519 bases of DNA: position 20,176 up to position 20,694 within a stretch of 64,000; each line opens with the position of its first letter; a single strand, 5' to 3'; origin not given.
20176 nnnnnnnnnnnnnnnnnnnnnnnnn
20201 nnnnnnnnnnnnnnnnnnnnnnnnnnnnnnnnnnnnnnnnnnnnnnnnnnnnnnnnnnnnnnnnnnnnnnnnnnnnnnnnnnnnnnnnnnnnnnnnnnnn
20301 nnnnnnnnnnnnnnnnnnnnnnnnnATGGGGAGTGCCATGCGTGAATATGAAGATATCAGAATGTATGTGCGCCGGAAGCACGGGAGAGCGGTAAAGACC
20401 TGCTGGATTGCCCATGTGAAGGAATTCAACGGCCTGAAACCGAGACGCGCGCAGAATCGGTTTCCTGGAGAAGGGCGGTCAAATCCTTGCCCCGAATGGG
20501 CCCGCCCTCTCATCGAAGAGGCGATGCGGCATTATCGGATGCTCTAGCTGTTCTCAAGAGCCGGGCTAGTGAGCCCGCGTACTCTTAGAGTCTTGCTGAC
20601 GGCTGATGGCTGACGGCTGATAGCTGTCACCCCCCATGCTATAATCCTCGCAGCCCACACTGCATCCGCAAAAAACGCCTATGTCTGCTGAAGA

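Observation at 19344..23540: Two paralogous ~320-aa proteins of unknown function bracket fixC-fixX; paralog A has a start/stop-overlapping 69-aa partner ORF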

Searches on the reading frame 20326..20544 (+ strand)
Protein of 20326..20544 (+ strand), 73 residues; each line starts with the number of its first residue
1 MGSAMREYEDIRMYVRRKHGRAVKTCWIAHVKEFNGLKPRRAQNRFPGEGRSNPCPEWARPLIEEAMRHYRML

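Call 4: search_protein_families(library=pfam, proteins=[window:20326-20544:+], max_evalue=0.1)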
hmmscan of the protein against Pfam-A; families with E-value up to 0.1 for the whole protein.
window:20326-20544:+ (73 aa): 0 families

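Call 6: search_protein_families(library=padloc, proteins=[window:20326-20544:+], max_evalue=1)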
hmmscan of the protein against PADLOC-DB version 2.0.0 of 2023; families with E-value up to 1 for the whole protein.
window:20326-20544:+ (73 aa): 0 families

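Call 7: search_protein_families(library=ncbifam, proteins=[window:20326-20544:+], max_evalue=0.1)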
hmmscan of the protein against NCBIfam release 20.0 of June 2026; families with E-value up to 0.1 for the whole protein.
window:20326-20544:+ (73 aa): 0 families

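Call 17: find_homologous_proteins(query=window:20338-20544:+, max_evalue=0.01)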
Query seq(69 aa) (69 aa): 29 proteins with E <= 0.01 among 29 candidates.
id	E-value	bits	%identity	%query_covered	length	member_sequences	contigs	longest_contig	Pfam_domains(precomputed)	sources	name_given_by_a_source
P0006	1.2e-28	116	77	96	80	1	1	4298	-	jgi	-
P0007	1.5e-22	97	64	100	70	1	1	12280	-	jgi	-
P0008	5.4e-22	95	64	100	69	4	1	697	-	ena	-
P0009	2.1e-21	93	62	100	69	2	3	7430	-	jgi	jgi:hypothetical protein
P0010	7.7e-21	91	62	100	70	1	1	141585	-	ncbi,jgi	-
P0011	1.3e-20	91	61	100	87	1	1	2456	-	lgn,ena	-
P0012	5.8e-20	89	61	100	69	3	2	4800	-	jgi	-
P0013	9.1e-20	88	58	100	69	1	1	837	-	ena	-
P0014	9.6e-20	88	62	100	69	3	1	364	-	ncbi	-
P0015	2.3e-19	87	58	100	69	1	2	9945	-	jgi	jgi:hypothetical protein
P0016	2.7e-19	86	64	96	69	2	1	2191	-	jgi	jgi:hypothetical protein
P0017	3.9e-19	86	64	96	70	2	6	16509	-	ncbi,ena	-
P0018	5.2e-19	86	61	100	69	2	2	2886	-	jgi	jgi:hypothetical protein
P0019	8.6e-19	85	59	100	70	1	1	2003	-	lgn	-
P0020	1.3e-18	84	58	100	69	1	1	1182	-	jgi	-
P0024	1.1e-17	81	62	87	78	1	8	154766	-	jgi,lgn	jgi:hypothetical protein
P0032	1.6e-15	75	57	91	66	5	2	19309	-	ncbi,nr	ncbi:MAG: hypothetical protein B7Z35_11005 [Hydrogenophilales bacterium 12-61-10]|nr:MAG: hypothetic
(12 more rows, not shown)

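Call 18: find_encoding_contigs(protein=P0010, flank=6000, max_places=2)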
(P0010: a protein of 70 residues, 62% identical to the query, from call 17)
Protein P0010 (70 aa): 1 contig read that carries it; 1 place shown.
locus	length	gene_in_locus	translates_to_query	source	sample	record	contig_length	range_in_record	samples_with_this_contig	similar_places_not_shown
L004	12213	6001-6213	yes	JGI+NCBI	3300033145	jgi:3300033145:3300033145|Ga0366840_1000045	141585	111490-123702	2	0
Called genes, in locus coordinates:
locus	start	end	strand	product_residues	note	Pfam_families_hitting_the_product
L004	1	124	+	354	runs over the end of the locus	PF05343:Peptidase_M42, PF01546:Peptidase_M20 (weak)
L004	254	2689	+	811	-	PF01078:Mg_chelatase (faint), PF20437:LonC_helical, PF13654:AAA_32, PF20436:LonB_AAA-LID, PF05362:Lon_C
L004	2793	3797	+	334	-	PF01336:tRNA_anti-codon (faint), PF01966:HD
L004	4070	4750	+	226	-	PF07638:Sigma70_ECF, PF04542:Sigma70_r2, PF08281:Sigma70_r4_2, PF04545:Sigma70_r4, PF25787:HTH_SB (faint)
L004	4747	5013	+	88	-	-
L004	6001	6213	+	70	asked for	-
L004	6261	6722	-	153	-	PF10604:Polyketide_cyc2, PF10698:DUF2505 (faint), PF03364:Polyketide_cyc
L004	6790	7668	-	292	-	PF00702:Hydrolase (faint), PF08282:Hydrolase_3, PF12710:HAD (faint), PF05116:S6PP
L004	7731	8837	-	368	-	PF01208:URO-D (weak)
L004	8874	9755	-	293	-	PF01261:AP_endonuc_2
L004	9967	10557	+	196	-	PF00440:TetR_N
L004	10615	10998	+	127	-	PF25160:LdpA_Fe-S-bd (faint), PF12797:Fer4_2 (faint), PF12837:Fer4_6 (weak), PF13237:Fer4_10 (weak), PF00037:Fer4 (faint), PF14697:Fer4_21, PF12838:Fer4_7 (weak), PF13187:Fer4_9 (weak)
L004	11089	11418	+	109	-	PF02635:DsrE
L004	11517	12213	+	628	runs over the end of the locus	PF03063:Prismane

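Call 19: find_encoding_contigs(protein=P0024, flank=6000, max_places=3)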
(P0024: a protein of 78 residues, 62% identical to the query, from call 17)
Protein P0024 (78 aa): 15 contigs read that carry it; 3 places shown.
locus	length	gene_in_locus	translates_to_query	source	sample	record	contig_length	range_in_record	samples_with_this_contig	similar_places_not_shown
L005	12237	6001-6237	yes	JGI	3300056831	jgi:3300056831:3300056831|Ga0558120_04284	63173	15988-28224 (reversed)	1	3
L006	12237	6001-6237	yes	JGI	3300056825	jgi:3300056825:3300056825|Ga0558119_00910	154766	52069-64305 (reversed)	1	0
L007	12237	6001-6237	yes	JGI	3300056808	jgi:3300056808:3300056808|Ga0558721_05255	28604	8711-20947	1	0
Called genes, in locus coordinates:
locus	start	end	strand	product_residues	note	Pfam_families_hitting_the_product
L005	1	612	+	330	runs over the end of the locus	PF00226:DnaJ, PF01556:DnaJ_C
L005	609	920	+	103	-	PF13591:MerR_2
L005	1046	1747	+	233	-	PF20572:DUF6781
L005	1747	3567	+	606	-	PF03109:ABC1, PF27536:UbiB_helical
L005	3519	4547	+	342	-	PF01734:Patatin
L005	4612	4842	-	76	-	-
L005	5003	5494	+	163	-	-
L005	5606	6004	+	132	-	-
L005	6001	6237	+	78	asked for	-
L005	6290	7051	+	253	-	PF03141:Methyltransf_29 (weak), PF01209:Ubie_methyltran, PF13489:Methyltransf_23, PF05175:MTS (weak), PF08241:Methyltransf_11, PF08242:Methyltransf_12, PF13649:Methyltransf_25, PF13847:Methyltransf_31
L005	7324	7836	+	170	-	-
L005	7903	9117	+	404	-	PF02253:PLA1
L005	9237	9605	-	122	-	PF00085:Thioredoxin, PF04756:OST3_OST6 (weak), PF14595:Thioredoxin_9 (weak), PF13098:Thioredoxin_2, PF13905:Thioredoxin_8 (faint)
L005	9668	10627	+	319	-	PF00749:tRNA-synt_1c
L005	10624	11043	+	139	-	PF13380:CoA_binding_2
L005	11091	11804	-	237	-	PF04055:Radical_SAM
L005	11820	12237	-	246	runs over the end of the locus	PF16331:TolA_bind_tri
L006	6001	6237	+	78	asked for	-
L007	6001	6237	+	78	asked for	-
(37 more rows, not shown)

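Call 20: find_encoding_contigs(protein=P0032, flank=6000, max_places=2)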
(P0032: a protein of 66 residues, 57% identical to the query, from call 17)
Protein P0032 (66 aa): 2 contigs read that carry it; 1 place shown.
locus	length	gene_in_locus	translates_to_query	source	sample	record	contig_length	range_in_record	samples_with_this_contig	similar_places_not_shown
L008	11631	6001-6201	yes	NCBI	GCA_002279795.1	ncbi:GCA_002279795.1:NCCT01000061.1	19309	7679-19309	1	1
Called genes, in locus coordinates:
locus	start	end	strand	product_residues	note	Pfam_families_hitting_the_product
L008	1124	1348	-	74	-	-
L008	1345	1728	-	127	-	PF07309:FlaF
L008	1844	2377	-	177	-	PF01327:Pep_deformylase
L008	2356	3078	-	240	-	PF01479:S4 (weak), PF00849:PseudoU_synth_2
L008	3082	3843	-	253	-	PF01048:PNP_UDP_1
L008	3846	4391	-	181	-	PF00156:Pribosyltran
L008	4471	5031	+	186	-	PF01510:Amidase_2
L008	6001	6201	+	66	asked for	-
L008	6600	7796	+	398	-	PF22660:RS_preATP-grasp-like, PF02222:ATP-grasp, PF02786:CPSase_L_D2 (weak), PF07478:Dala_Dala_lig_C, PF21244:PurT_C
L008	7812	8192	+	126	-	PF01152:Bac_globin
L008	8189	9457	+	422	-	-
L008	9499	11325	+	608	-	PF00009:GTP_EFTU, PF03144:GTP_EFTU_D2, PF22042:EF-G_D2, PF00679:EFG_C, PF21018:BipA_C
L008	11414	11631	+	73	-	?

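Call 26: search_protein_families(library=phrogs, proteins=[window:20338-20544:+], max_evalue=1)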
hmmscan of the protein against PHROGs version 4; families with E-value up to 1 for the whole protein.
window:20338-20544:+ (69 aa): 1 family
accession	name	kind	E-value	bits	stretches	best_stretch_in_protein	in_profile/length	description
phrog_27283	-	unknown function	3.5e-18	66.6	1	4-65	3-64/69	-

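Call 49: search_solved_structures(query=A4, max_evalue=10, show_alignments=2)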
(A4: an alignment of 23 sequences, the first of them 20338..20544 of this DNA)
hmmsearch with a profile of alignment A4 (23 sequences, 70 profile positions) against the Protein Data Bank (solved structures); distinct sequences matched with E-value up to 10: 0.

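Call 59: search_protein_families(library=pfam, proteins=[L010:11854-12834:+, L010:9387-9734:+, L005:5606-6001:+, L008:5435-5995:+], max_evalue=0.01)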
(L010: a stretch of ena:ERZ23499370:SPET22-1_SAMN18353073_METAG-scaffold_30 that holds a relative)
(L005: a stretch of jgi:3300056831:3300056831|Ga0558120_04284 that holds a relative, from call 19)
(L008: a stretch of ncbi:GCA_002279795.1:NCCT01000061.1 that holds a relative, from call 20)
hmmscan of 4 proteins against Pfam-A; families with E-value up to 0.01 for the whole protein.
L010:11854-12834:+ (327 aa): 0 families

L010:9387-9734:+ (116 aa): 0 families

L005:5606-6001:+ (132 aa): 0 families

L008:5435-5995:+ (187 aa): 0 families

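Call 79: search_protein_families(library=pfam, alignment_id=A4, max_evalue=10)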
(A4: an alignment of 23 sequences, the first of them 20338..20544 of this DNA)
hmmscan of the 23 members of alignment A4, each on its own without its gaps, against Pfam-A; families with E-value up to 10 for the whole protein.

A. member 1, window:20338-20544:+ (69 aa): 0 families

B. families by the number of members that match (of 23 scanned): 2 families
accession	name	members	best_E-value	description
PF18771.7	APOBEC3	1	0.2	APOBEC3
PF24296.1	SrfA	1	0.21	SrfA protein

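Call 96: search_protein_families(library=padloc, proteins=[L010:11854-12834:+, L010:2720-3343:-, L010:3352-6534:-], max_evalue=0.001)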
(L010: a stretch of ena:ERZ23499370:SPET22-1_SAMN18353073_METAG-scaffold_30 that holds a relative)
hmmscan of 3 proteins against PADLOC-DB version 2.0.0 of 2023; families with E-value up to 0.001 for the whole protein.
L010:11854-12834:+ (327 aa): 0 families

L010:2720-3343:- (207 aa): 2 families
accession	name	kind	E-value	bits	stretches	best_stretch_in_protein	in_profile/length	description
PDLC04353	PDC-M04A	-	2e-12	45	1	2-200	7-204/232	-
PDLC05033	PDC-S51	-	0.00052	17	0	141-181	269-309/376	-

L010:3352-6534:- (1060 aa): 19 families
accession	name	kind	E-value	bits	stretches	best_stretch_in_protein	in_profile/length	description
PDLC03610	REase_MTase_IIG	-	9.1e-257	853.1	1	17-1050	3-1068/1096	Type IIG restriction enzyme-methyltransferase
PDLC03631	REase_MTase_IIG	-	2.7e-109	364.6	1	24-1025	12-992/1086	Type IIG restriction enzyme-methyltransferase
PDLC03597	REase_MTase_IIG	-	1.2e-54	183.4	1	305-953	855-1505/1646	Type IIG restriction enzyme-methyltransferase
PDLC03051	REase_MTase_I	-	1.8e-50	169.2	1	311-953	845-1470/1591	Type I restriction enzyme-methyltransferase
PDLC03621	REase_MTase_IIG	-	2.6e-47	159.5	1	314-1032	287-972/1024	Type IIG restriction enzyme-methyltransferase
PDLC04134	mad2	-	1.8e-09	34.9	1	236-607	185-430/492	mads_2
PDLC03021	MTase_I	-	6e-09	33.2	1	307-428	142-245/491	Type I methyltransferase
PDLC03025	MTase_I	-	1.1e-07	29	1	311-428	144-239/569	Type I methyltransferase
PDLC03630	REase_MTase_IIG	-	5.8e-07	25.7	1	324-416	363-454/1100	Type IIG restriction enzyme-methyltransferase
PDLC03026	MTase_I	-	7.5e-07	26.6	1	258-428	83-225/487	Type I methyltransferase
PDLC03338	MTase_II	-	2.2e-06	24.7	1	323-416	122-201/604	Type II methyltransferase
PDLC03030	MTase_I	-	1e-05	22.2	1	329-416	328-406/670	Type I methyltransferase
PDLC03335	MTase_II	-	1.4e-05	21.9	1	276-460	30-189/607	Type II methyltransferase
PDLC03029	MTase_I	-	2.6e-05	20.9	1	284-428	137-256/661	Type I methyltransferase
PDLC03250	MTase_II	-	4e-05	20.5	1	311-394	147-220/775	Type II methyltransferase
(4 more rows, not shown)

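Call 101: search_protein_families(library=ncbifam, proteins=[L010:11854-12834:+, L010:9387-9734:+, L005:5606-6001:+], max_evalue=0.01)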
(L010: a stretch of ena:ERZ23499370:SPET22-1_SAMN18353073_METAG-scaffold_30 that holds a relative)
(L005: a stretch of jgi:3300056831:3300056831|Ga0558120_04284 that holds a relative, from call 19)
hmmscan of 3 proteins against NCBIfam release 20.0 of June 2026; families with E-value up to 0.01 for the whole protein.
L010:11854-12834:+ (327 aa): 0 families

L010:9387-9734:+ (116 aa): 1 family
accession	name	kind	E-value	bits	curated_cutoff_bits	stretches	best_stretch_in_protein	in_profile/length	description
NF047646.1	REP_Tyr_transpos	equivalog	4.1e-08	33.2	80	1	34-104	7-68/146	REP-associated tyrosine transposase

L005:5606-6001:+ (132 aa): 0 families

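Call 107: find_related_loci(query=A4, collection=viral_contigs, flank=3000)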
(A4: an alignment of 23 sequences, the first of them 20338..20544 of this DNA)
Query A4 (69 aa) in viral_contigs; peptide patterns used: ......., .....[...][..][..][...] (x = any residue, [..] = any of these).
29 stretches matched a pattern; 16 encode a relative of the query (tblastn E <= 1e-3); 16 distinct loci.
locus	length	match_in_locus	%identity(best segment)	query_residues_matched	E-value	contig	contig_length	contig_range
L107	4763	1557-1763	42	1-69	4e-19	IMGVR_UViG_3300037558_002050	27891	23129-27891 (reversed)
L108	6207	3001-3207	42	1-69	1e-18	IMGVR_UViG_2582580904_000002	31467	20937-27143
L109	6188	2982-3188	41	1-69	6e-18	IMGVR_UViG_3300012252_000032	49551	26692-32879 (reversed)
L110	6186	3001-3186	48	4-65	5e-17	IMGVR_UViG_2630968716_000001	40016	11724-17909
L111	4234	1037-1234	49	1-68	9e-17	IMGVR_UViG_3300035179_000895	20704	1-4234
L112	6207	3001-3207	42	1-69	2e-16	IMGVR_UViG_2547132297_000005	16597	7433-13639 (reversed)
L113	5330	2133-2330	50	1-69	2e-15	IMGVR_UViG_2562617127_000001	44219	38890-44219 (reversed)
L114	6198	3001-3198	42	1-69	1e-14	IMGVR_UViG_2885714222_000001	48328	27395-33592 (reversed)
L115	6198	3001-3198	39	1-69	9e-14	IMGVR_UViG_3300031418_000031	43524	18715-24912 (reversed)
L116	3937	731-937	41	1-69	1e-13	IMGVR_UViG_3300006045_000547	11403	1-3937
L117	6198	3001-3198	39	1-69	3e-13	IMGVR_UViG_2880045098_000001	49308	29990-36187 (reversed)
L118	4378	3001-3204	45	1-69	6e-12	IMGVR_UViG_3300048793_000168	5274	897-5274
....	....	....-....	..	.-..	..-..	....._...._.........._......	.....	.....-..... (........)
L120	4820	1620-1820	39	1-69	5e-11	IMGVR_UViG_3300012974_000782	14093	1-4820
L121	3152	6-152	44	18-69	2e-9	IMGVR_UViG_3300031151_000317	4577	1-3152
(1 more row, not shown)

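Call 109: search_protein_families(library=pfam, proteins=[L108:2276-2923:+, L108:3268-3729:+, L113:1171-2058:+, L113:2340-2993:+, L110:2368-2877:+, L120:1-1425:+, L118:2303-2731:+, L114:3253-3798:+], max_evalue=0.001)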
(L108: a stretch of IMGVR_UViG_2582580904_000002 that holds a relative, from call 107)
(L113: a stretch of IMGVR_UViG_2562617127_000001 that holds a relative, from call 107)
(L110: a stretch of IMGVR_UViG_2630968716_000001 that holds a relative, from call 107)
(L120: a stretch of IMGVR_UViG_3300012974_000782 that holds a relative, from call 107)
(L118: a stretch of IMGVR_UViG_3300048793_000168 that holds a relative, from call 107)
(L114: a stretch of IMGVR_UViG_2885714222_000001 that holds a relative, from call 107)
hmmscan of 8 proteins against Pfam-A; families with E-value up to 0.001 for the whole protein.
L108:2276-2923:+ (216 aa): 1 family
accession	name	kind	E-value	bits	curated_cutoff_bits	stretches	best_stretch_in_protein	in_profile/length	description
PF18894.6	PhageMetallopep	-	4.2e-36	124.4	23.7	1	35-195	2-133/134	Putative phage metallopeptidase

L108:3268-3729:+ (154 aa): 1 family
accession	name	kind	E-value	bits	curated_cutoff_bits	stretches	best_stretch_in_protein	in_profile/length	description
PF10045.14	DUF2280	-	3.1e-40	136.9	24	1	1-102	1-102/103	Uncharacterized conserved protein (DUF2280)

L113:1171-2058:+ (296 aa): 1 family
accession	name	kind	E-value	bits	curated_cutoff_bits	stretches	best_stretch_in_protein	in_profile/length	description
PF01068.26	DNA_ligase_A_M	-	2e-27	96.7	26.2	1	97-284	1-204/204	ATP dependent DNA ligase domain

L113:2340-2993:+ (218 aa): 1 family
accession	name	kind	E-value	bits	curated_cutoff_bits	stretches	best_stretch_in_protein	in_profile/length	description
PF02586.19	SRAP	-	3.7e-26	92.4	27.1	1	29-204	34-206/214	SOS response associated peptidase (SRAP)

L110:2368-2877:+ (170 aa): 0 families

L120:1-1425:+ (475 aa): 0 families

L118:2303-2731:+ (143 aa): 0 families

L114:3253-3798:+ (182 aa): 1 family
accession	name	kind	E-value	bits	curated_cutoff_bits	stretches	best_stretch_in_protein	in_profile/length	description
PF10045.14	DUF2280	-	4.1e-38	130.1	24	1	4-102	2-100/103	Uncharacterized conserved protein (DUF2280)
